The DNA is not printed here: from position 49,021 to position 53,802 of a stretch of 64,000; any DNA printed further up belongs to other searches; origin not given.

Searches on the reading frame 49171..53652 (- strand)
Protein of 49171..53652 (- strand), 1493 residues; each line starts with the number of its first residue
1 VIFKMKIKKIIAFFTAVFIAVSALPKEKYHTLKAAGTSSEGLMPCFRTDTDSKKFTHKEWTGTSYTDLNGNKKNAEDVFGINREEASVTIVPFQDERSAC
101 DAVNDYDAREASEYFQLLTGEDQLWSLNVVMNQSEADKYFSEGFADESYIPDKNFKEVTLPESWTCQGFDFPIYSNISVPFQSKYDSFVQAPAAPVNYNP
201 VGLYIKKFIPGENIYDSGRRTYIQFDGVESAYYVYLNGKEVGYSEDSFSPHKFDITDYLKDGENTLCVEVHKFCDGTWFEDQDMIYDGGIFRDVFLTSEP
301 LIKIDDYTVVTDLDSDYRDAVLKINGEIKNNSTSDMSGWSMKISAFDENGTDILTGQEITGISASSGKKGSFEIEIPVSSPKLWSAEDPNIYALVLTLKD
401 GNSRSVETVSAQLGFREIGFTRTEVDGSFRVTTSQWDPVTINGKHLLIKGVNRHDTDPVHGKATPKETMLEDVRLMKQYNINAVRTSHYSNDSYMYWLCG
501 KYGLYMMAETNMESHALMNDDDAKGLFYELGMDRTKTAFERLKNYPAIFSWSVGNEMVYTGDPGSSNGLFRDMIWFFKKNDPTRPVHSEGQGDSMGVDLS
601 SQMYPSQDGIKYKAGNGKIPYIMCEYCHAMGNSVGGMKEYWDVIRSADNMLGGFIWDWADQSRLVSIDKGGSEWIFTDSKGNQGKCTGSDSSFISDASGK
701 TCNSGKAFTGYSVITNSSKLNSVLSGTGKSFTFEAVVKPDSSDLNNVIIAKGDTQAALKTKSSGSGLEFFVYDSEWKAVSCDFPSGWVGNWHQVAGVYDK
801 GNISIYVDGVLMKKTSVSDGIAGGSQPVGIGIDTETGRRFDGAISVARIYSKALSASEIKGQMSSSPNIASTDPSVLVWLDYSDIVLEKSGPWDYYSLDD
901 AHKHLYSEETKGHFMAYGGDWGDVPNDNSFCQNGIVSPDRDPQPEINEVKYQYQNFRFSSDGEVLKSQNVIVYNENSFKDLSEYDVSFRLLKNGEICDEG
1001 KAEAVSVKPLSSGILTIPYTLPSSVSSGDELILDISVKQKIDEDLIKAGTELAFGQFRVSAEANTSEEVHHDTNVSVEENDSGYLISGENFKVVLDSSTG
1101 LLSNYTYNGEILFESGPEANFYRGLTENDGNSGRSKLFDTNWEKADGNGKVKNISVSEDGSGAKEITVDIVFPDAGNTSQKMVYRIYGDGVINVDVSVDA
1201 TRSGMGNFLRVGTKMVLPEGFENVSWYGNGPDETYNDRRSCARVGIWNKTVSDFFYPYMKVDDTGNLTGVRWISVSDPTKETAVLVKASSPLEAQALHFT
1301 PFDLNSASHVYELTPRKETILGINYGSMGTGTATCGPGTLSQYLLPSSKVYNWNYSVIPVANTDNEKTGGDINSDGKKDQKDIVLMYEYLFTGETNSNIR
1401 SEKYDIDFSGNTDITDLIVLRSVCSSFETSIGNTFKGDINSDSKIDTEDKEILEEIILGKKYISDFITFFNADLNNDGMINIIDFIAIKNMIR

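Call 12: search_protein_families(library=pfam, proteins=[window:49171-53652:-], max_evalue=0.00001)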
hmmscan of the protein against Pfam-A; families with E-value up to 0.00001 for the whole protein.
window:49171-53652:- (1493 aa): 8 families
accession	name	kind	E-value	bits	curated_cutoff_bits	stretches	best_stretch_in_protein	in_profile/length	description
PF02836.23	Glyco_hydro_2_C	-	1.9e-72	244.4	21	2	439-675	8-259/302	Glycosyl hydrolases family 2, TIM barrel domain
PF02929.23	Bgal_small_N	-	1.4e-61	208.8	25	1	1087-1354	1-245/248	Beta galactosidase small chain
PF02837.24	Glyco_hydro_2_N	-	1.6e-25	90.4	28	1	155-300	31-169/169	Glycosyl hydrolases family 2, sugar binding domain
PF13385.13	Laminin_G_3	-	2.6e-23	83.3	27.6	1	719-860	8-151/151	Concanavalin A-like lectin/glucanases superfamily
PF16353.11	LacZ_4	-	2e-17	63.7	27.3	1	970-1059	1-86/87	Beta-galactosidase, domain 4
PF00703.27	Glyco_hydro_2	-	4.6e-14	53.5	23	1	303-416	2-109/109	Glycosyl hydrolases family 2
PF00404.24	Dockerin_1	-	2.1e-13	50.7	22.9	2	1436-1492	1-56/57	Dockerin type I domain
PF22666.2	Glyco_hydro_2_N2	-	6.5e-10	39.8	27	1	216-272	63-119/167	Glycosyl hydrolase 2 galactose-binding domain-like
